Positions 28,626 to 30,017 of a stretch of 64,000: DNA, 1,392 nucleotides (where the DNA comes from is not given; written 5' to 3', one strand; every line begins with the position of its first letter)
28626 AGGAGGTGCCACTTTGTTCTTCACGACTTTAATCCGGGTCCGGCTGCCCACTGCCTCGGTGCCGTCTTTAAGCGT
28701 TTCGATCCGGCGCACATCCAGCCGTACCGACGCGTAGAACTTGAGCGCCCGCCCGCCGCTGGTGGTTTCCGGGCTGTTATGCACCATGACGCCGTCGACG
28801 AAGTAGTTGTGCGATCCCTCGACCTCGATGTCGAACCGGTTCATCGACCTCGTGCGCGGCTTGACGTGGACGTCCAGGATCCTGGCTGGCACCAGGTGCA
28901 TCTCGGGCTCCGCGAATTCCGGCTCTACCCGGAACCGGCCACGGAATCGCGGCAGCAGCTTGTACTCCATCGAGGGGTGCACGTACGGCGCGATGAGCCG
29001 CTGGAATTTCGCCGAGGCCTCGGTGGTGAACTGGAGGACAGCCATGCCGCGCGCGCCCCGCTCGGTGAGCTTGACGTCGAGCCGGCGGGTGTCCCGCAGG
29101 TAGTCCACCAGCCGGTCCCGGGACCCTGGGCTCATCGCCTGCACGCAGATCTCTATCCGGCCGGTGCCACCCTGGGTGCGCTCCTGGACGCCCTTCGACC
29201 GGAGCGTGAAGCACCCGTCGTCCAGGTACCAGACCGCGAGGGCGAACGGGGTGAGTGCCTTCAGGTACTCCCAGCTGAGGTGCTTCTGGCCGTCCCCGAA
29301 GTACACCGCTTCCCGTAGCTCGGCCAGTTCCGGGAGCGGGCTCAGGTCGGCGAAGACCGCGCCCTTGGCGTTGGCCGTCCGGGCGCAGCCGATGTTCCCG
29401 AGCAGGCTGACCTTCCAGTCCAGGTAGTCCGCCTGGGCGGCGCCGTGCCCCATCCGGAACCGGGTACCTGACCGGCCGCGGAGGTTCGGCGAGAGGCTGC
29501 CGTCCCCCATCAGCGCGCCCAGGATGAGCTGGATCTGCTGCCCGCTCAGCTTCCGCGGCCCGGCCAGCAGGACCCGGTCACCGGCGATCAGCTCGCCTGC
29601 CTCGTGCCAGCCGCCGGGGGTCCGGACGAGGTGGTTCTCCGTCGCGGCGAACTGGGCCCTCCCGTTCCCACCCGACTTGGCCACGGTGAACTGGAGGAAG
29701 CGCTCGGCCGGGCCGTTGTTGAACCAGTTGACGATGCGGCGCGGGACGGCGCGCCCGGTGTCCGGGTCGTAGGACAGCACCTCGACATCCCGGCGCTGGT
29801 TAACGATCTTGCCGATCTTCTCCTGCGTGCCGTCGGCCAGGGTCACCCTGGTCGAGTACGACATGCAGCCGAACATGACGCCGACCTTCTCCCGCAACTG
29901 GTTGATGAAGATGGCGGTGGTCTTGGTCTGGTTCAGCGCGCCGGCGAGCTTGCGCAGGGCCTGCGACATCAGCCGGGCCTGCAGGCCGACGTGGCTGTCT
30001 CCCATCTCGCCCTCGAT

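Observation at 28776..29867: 364-aa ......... intein in recA at the GVMFG/SPETT site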

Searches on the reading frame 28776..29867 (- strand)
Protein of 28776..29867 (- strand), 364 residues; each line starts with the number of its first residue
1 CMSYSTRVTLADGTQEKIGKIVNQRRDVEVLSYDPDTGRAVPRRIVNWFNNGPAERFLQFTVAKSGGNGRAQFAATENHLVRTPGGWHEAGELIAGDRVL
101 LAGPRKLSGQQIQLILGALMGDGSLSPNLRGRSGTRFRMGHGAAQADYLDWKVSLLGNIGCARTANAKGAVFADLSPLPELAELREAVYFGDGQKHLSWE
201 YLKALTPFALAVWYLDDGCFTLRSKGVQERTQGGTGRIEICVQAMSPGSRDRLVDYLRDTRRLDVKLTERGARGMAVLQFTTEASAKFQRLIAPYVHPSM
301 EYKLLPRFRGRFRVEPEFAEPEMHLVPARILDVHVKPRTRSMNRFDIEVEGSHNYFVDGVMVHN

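Call 5: search_solved_structures(query=window:28776-29867:-, max_evalue=1, show_alignments=2)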
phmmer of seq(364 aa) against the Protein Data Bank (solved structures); distinct sequences matched with E-value up to 1: 27.
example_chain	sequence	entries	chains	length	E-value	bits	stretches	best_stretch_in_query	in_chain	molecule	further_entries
2imz_A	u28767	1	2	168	4.1e-10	42.4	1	1-109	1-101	Endonuclease PI-MtuI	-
2in0_A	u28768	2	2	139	1.2e-09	40.9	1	1-101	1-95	Endonuclease PI-MtuI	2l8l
2in9_A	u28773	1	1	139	1.5e-09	40.5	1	1-101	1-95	Endonuclease PI-MtuI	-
3igd_A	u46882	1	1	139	3.8e-09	39.2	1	1-101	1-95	Endonuclease PI-MtuI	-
3ifj_A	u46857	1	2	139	4e-09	39.1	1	1-101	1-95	Endonuclease PI-MtuI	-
5k08_A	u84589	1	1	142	5.4e-09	38.7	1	1-101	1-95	RecA mini intein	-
5i0a_A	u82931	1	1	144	5.7e-09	38.6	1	1-101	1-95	Intein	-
2in8_A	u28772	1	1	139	1.5e-08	37.2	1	1-101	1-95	Endonuclease PI-MtuI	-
7cfv_A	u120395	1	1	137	4.9e-05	25.6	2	27-96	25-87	Spl DnaX mini-intein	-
1zd7_A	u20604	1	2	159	0.038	16.1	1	1-62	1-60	DNA polymerase III alpha subunit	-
4gig_A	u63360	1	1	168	0.042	16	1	1-62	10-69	DNA polymerase III subunit alpha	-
3nzm_A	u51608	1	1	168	0.044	15.9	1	1-61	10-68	DNA polymerase III subunit alpha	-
1mi8_A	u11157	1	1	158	0.16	14.1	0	25-114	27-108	DnaB intein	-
4lx3_A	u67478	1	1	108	0.17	14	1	1-58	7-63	DNA polymerase III, alpha subunit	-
4qfq_A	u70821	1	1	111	0.18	14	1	1-58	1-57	DNA polymerase III, alpha subunit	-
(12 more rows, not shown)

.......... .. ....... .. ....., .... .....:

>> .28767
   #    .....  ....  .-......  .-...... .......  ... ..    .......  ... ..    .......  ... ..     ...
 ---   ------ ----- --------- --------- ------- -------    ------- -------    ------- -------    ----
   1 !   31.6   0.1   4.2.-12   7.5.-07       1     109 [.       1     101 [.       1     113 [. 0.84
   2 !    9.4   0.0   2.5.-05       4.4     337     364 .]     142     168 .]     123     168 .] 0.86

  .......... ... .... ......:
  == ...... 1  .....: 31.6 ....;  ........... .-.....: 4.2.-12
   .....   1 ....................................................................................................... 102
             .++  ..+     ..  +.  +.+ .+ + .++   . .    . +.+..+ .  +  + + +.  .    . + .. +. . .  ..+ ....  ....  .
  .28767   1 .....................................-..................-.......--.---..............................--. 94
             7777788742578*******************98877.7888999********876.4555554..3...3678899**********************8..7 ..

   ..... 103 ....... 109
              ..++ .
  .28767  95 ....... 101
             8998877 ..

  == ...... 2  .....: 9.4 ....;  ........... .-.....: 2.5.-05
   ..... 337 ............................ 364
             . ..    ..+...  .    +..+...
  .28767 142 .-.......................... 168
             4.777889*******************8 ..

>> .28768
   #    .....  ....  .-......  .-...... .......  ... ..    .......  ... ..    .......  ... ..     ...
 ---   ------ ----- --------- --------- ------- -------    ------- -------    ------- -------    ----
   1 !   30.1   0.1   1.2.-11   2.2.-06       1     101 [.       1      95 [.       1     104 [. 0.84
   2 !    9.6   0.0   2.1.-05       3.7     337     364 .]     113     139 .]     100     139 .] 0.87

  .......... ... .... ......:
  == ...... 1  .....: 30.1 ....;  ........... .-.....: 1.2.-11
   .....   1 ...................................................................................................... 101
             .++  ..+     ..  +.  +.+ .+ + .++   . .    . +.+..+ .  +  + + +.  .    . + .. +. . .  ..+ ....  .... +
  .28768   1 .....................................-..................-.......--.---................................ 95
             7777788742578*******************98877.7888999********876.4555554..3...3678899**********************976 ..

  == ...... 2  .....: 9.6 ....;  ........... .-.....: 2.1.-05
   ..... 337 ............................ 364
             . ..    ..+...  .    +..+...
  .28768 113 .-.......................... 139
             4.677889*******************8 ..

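Call 6: search_protein_families(library=ncbifam, proteins=[window:28776-29867:-], max_evalue=0.01)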
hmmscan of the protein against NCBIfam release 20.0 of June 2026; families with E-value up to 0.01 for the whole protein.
window:28776-29867:- (364 aa): 5 families
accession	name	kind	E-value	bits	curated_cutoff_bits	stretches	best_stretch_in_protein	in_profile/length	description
NF005852.0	PRK07773.1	equivalog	8.6e-14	50.8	780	1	1-127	398-523/886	replicative DNA helicase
TIGR01445.1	intein_Nterm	domain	4.6e-11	43.6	24.5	1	1-83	1-83/83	intein N-terminal splicing region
NF007072.0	PRK09519.1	equivalog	5.4e-09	35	1024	1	1-110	252-353/790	intein-containing recombinase RecA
TIGR01443.1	intein_Cterm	domain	4.9e-05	23.4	15.6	1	345-364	3-23/24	intein C-terminal splicing region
NF038162.1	RtcB_rel_intein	exception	0.0064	14.5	1150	0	1-101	95-189/961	intein-containing RtcB family protein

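Call 12: find_related_loci(query=window:28776-29867:-, collection=genome_contigs, flank=3000)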
Query window:28776-29867:- (364 aa) in genome_contigs; peptide patterns used: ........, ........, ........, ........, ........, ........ (x = any residue, [..] = any of these).
423 stretches matched a pattern; 355 encode a relative of the query (tblastn E <= 1e-3); the best 80 are kept; 80 distinct loci.
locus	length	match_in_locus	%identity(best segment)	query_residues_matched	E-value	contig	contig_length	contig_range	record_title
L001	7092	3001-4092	99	1-364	0e+0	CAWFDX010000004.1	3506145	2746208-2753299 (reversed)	MAG: uncultured Actinomycetes bacterium isolate MFD05512.bin.2.145 genome assembly, contig: contig_15633, whole genome s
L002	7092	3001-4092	93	1-364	0e+0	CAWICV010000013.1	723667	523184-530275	MAG: uncultured Actinomycetes bacterium isolate MFD09603.bin.1.279 genome assembly, contig: contig_7243, whole genome sh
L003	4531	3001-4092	92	1-364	0e+0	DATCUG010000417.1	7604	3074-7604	MAG TPA_asm: Streptosporangiaceae bacterium isolate SMAG_U7352 k141_149466, whole genome shotgun sequence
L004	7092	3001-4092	93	1-364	0e+0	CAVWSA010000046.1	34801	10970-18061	MAG: uncultured Actinomycetes bacterium isolate MFD05377.bin.2.17 genome assembly, contig: contig_99222, whole genome sh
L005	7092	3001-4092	92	1-364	0e+0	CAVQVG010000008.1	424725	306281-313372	MAG: uncultured Actinomycetes bacterium isolate MFD10064.bin.1.15 genome assembly, contig: contig_2911, whole genome sho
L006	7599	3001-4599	91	1-364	0e+0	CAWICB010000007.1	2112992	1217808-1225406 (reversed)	MAG: uncultured Actinomycetes bacterium isolate MFD09567.bin.1.80 genome assembly, contig: contig_24251, whole genome sh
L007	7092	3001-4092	88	1-364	0e+0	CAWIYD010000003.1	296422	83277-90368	MAG: uncultured Actinomycetes bacterium isolate MFD05705.bin.3.107 genome assembly, contig: contig_13666, whole genome s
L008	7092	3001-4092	87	1-364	0e+0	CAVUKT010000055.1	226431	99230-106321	MAG: uncultured Actinomycetes bacterium isolate MFD01716.bin.2.119 genome assembly, contig: contig_45034, whole genome s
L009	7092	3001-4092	87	1-364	0e+0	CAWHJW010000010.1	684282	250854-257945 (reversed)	MAG: uncultured Actinomycetes bacterium isolate MFD01872.bin.1.210 genome assembly, contig: contig_53493, whole genome s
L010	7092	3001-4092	85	1-364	0e+0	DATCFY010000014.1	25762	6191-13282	MAG TPA_asm: Streptosporangiaceae bacterium isolate SMAG_U7792 k141_433064, whole genome shotgun sequence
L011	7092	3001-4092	86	1-364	0e+0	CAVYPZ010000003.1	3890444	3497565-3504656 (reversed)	MAG: uncultured Actinomycetes bacterium isolate MFD05512.bin.1.277 genome assembly, contig: contig_2045, whole genome sh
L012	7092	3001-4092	85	1-364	0e+0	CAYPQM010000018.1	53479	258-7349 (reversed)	MAG TPA_asm: uncultured Streptosporangiaceae bacterium isolate binchicken_co241_145 genome assembly, contig: NODE_553_le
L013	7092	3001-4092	84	1-364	0e+0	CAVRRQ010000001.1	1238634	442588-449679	MAG: uncultured Actinomycetes bacterium isolate MFD09603.bin.2.178 genome assembly, contig: contig_11201, whole genome s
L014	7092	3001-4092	85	1-364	0e+0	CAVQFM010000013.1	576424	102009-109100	MAG: uncultured Actinomycetes bacterium isolate MFD05841.bin.1.133 genome assembly, contig: contig_3360, whole genome sh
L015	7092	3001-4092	85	1-364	0e+0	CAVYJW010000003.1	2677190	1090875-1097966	MAG: uncultured Actinomycetes bacterium isolate MFD05580.bin.2.4 genome assembly, contig: contig_1534, whole genome shot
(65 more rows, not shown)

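Call 46: search_dna_similar(query=window:28776-29867:-, collection=phages, mode=protein, max_evalue=0.001, max_rows=15)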
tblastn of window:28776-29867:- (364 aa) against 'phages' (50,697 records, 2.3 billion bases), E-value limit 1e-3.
Records with a match: 40; places in all: 40; records where one place covers at least 80% of the query: 14.
Best place of each record, by identity: <60% 40.
By first word of the organism name: Acinetobacter 9; Salmonella 5; uncultured 4; Bacteroides 4; Escherichia 3; Bacillus 3; Erwinia 2; Bacteriophage 2; Xanthomonas 2; Pseudomonas 2; and 4 more.
By host as written in the record: - 8; Bacteroides intestinalis DSM 108646 4; Salmonella enterica 3; Acinetobacter baumannii 02 3; Erwinia amylovora 2; Escherichia coli C600 2; Salmonella enterica subsp. enterica serovar Enteritidis PT1 2; Xanthomonas campestris pv. campestris GBBC 1419 2; and 12 more.
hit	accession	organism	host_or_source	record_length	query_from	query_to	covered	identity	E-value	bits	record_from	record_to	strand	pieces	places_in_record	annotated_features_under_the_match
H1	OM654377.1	Pseudaeromonas phage vB_PpeM_ KLEP7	Pseudaeromonas pectinilytica strain ...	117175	1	364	100%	29.9%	2e-41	160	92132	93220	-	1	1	intein-containing RNA ligase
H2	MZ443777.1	Erwinia phage pEa_SNUABM_17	Erwinia amylovora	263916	1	364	100%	26.0%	2e-18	93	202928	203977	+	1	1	hypothetical protein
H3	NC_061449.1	Erwinia phage pEa_SNUABM_17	Erwinia amylovora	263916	1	364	100%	26.0%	2e-18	93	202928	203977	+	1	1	UvsX-like recombinase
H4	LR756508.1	uncultured phage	metagenomic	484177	1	364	100%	25.9%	3e-21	101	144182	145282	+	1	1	record has no annotation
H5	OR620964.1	Yersinia phage fHe-Yen9-02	Yersinia enterocolitica serotype O:9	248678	1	364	100%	25.6%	7e-15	82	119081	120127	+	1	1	UvsX-like recombinase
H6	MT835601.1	Bacteriophage sp.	human fecal samples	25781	1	364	100%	24.6%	3e-15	83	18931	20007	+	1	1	record has no annotation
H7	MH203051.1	Escherichia phage Gostya9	Escherichia coli C600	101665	1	364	100%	22.8%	1e-17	91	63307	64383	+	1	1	pol: DNA polymerase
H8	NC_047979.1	Escherichia phage Gostya9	Escherichia coli C600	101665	1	364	100%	22.8%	1e-17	91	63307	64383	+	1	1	pol: DNA polymerase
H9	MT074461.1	Salmonella phage smaug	Salmonella enterica subsp. enterica ...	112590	1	364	100%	22.8%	2e-17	90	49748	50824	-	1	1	DNA polymerase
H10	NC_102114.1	Salmonella phage smaug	Salmonella enterica subsp. enterica ...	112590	1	364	100%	22.8%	2e-17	90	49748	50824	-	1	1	DNA polymerase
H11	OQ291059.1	Salmonella phage Kenya-K42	Salmonella enterica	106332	1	364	100%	22.4%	2e-17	90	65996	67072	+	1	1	record has no annotation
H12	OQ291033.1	Salmonella phage Kenya-K36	Salmonella enterica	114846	1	364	100%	22.4%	2e-17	90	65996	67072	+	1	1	DNA polymerase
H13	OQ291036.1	Salmonella phage Kenya-K44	Salmonella enterica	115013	1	364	100%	22.2%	9e-17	88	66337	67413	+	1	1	DNA polymerase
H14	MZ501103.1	Escherichia phage SelmaRatti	Escherichia coli K-12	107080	1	364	100%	21.9%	1e-15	84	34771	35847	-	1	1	intein-containing DNA polymerase precursor | DNA polymerase | intein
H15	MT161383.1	Xanthomonas phage FoX3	Xanthomonas campestris pv. campestris ...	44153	30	218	51%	33.9%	7e-7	78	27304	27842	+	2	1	putative DNA helicase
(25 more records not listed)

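Call 47: search_dna_similar(query=window:28776-29867:-, collection=plasmids, mode=protein, max_evalue=0.001, max_rows=15)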
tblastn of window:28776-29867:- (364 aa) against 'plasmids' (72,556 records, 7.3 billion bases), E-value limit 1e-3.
Records with a match: 113; places in all: 114; records where one place covers at least 80% of the query: 112.
Best place of each record, by identity: <60% 113.
By first word of the organism name: Acinetobacter 111; Miltoncostaea 1; Aeromonas 1.
By predicted mobility (MOB-suite, as given by PLSDB): mobilizable 88; non-mobilizable 25.
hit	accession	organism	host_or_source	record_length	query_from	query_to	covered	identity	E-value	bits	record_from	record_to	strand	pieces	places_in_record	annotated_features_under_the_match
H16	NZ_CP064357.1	Miltoncostaea oceani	pure culture,marine sediment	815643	1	364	100%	27.1%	3e-24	111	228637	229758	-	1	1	RNA ligase family protein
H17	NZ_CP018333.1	Acinetobacter baumannii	Homo sapiens,sputum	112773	1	364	100%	25.6%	3e-19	97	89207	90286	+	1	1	recombinase RecA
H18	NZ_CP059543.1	Acinetobacter baumannii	paper mill kaolin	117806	1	364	100%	25.3%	6e-19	96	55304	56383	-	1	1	recombinase RecA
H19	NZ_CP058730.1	Acinetobacter baumannii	Manis javanica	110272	1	364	100%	25.1%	9e-20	98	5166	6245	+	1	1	recombinase RecA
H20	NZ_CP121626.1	Acinetobacter baumannii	Homo sapiens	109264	1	364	100%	25.0%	4e-19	96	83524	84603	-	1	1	hypothetical protein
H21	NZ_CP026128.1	Acinetobacter baumannii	-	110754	1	364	100%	25.0%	4e-19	96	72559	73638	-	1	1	hypothetical protein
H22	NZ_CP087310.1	Acinetobacter baumannii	Homo sapiens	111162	1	364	100%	25.0%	4e-19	96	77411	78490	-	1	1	hypothetical protein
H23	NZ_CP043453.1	Acinetobacter baumannii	Homo sapiens,Skin/Wound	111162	1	364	100%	25.0%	4e-19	96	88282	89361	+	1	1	hypothetical protein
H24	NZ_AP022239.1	Acinetobacter baumannii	-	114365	1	364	100%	25.0%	4e-19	96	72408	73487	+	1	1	hypothetical protein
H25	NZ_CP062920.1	Acinetobacter baumannii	Sus scrofa domesticus,swab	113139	1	364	100%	25.0%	6e-19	96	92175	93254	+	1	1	recombinase RecA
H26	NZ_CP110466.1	Acinetobacter baumannii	Homo sapiens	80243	1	364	100%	24.9%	2e-19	97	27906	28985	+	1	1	recombinase RecA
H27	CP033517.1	Acinetobacter baumannii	Homo sapiens,Bacterial culture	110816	1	364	100%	24.9%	2e-19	97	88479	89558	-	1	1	none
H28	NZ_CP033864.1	Acinetobacter sp. FDAARGOS_560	Homo sapiens,UCC isolate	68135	1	364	100%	24.9%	2e-19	97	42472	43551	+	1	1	recombinase RecA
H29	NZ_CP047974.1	Acinetobacter baumannii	Homo sapiens,rectal swab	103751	1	364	100%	24.9%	2e-19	97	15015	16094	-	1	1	hypothetical protein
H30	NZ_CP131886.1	Acinetobacter baumannii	Homo sapiens,culture,Abs/pus/wd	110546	1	364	100%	24.9%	2e-19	97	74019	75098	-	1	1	recombinase RecA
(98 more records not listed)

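Call 48: get_annotated_region(hit=H17, flank=1500)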
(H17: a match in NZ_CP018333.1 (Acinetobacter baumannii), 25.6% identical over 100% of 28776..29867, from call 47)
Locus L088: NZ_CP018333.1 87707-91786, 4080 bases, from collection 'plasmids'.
description: Acinetobacter baumannii strain A1296 isolate A1296 plasmid pA1296_1, complete sequence
organism: Acinetobacter baumannii (NCBI taxid 470)
taxonomy: Bacteria; Pseudomonadota; Gammaproteobacteria; Moraxellales; Moraxellaceae; Acinetobacter; Acinetobacter baumannii
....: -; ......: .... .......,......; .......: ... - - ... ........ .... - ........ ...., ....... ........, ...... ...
typing (MOB-suite, as given by PLSDB): non-mobilizable; replicon rep_cluster_718
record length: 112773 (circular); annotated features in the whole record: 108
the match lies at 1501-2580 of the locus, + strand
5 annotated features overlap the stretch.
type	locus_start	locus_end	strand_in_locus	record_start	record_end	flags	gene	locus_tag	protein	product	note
CDS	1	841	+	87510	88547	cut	-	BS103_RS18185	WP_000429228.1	5'-3' exonuclease H3TH domain-containing protein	-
CDS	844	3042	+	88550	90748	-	-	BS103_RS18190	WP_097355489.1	recombinase RecA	-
CDS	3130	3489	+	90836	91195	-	-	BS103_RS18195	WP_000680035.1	hypothetical protein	-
CDS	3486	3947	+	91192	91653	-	-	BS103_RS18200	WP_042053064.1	hypothetical protein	-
CDS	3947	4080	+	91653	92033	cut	-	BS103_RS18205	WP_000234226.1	hypothetical protein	-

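Call 49: get_annotated_region(hit=H3, flank=1500)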
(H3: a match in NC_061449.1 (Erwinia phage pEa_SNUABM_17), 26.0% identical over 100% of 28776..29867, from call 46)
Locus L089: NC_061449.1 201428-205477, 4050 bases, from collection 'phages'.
description: Erwinia phage pEa_SNUABM_17, complete genome.
organism: Erwinia phage pEa_SNUABM_17 (NCBI taxid 2869545)
taxonomy: Viruses; Duplodnaviria; Heunggongvirae; Uroviricota; Caudoviricetes; Alexandravirus; Alexandravirus SNUABM17
host: Erwinia amylovora; source: stream water; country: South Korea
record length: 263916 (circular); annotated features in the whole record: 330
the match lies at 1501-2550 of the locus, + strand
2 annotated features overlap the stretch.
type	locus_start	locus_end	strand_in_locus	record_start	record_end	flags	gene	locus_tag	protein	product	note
CDS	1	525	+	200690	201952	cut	-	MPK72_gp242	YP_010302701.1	single strand DNA binding protein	-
CDS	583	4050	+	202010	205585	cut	-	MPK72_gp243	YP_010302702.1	UvsX-like recombinase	-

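Call 53: predict_structure(alignment_id=A1)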
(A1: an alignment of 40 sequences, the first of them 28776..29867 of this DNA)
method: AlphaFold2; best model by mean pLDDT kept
length: 364 residues; sequences in the alignment: 40
mean_pLDDT: 84.7   pTM: 0.78
mean pLDDT of the five models: 84.7, 82.4, 81.1, 75.7, 67.7
residues with pLDDT >= 90: 138; 70-90: 200; 50-70: 13; < 50: 13
segments of 3 or more residues with pLDDT < 50: 222-234
pLDDT, mean of each block of 10 residues (from residue 1): 81 89 92 84 91 82 77 81 88 89 85 94 83 83 91 92 93 89 76 86 93 85 39 65 92 95 93 89 90 89 83 80 81 82 84 84 83
secondary structure, 60 per line:
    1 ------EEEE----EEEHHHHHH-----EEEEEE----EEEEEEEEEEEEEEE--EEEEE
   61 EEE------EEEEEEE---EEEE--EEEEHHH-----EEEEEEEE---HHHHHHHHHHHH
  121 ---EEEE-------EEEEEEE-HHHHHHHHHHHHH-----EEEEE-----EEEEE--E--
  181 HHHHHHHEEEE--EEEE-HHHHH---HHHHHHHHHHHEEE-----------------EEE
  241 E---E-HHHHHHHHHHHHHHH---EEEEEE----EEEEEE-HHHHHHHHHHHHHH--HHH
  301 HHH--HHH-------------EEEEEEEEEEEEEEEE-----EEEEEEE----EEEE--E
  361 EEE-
elements in order: E7-10 E15-17 H18-23 E29-34 E39-53 E56-63 E70-76 E80-83 E86-89 E98-105 H109-120 E124-127 E135-141 H143-155 E161-165 E171-175 H181-187 E188-191 E194-197 H199-203 H207-217 E218-220 E238-241 H247-261 E265-270 E275-280 H282-295 H298-303 E322-337 E343-349 E354-357 E360-363

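Call 56: fold_search(model_id=the predicted structure, library=pdb)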
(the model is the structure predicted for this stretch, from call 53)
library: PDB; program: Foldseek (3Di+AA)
matches with E <= 10: 1164; with E <= 0.001: 134
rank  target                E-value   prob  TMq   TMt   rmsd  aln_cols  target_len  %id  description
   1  7qss                  2.1e-13  1.00  0.36  0.30  20.6       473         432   14  Crystal structure of homing endonuclease-associated TliVMA intein (C1A) (released 2022-03-30)
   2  7qsu                  2.6e-13  1.00  0.37  0.36  17.4       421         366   14  Crystal structure of homing endonuclease-associated TliVMA intein (C1A, d333-339) (released 2022-03-30)
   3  5a0m_A                4.5e-13  1.00  0.45  0.70   4.3       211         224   18  THE CRYSTAL STRUCTURE OF I-SCEI IN COMPLEX WITH ITS TARGET DNA IN THE PRESENCE OF MN (released 2016-05-04)
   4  3oor_A                8.9e-13  1.00  0.44  0.70   4.3       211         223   19  I-SceI mutant (K86R/G100T)complexed with C/G+4 DNA substrate (released 2010-11-17)
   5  1r7m_A                1.1e-12  1.00  0.44  0.69   4.5       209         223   19  The homing endonuclease I-SceI bound to its DNA recognition region (released 2004-10-26)
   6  5a0m_B                3.3e-12  1.00  0.44  0.69   4.5       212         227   20  THE CRYSTAL STRUCTURE OF I-SCEI IN COMPLEX WITH ITS TARGET DNA IN THE PRESENCE OF MN (released 2016-05-04)
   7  6x1j_A                7.3e-12  1.00  0.45  0.70   4.8       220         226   17  The homing endonuclease I-WcaI bound to its DNA recognition sequence (released 2021-05-26)
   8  1vde_B                1.1e-11  1.00  0.35  0.31  17.4       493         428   13  PI-SCEI, A HOMING ENDONUCLEASE WITH PROTEIN SPLICING ACTIVITY (released 1998-04-08)
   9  1dq3                  1.9e-11  1.00  0.36  0.29  19.3       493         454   13  CRYSTAL STRUCTURE OF AN ARCHAEAL INTEIN-ENCODED HOMING ENDONUCLEASE PI-PFUI (released 2000-07-05)
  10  7qst                  2.7e-11  1.00  0.32  0.33  17.8       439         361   12  Crystal structure of homing endonuclease-associated PhoVMA intein (C1A) (released 2022-03-30)
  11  1jva_A                5.3e-11  1.00  0.36  0.31  18.2       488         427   12  CRYSTAL STRUCTURE OF THE VMA1-DERIVED ENDONUCLEASE BEARING THE N AND C EXTEIN PROPEPTIDES (released 2002-08-29)
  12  1jva_B                1.6e-10  1.00  0.36  0.31  19.0       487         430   14  CRYSTAL STRUCTURE OF THE VMA1-DERIVED ENDONUCLEASE BEARING THE N AND C EXTEIN PROPEPTIDES (released 2002-08-29)
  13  1um2_A                1.0e-09  1.00  0.37  0.33  19.2       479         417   13  Crystal Structure of the Vma1-Derived Endonuclease with the Ligated Extein Segment (released 2004-09-22)
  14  1um2_B                2.2e-09  1.00  0.36  0.32  18.8       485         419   14  Crystal Structure of the Vma1-Derived Endonuclease with the Ligated Extein Segment (released 2004-09-22)
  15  5i0a                  4.4e-08  1.00  0.25  0.61   1.8       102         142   32  RecA mini intein in complex with cisplatin (released 2016-09-21)
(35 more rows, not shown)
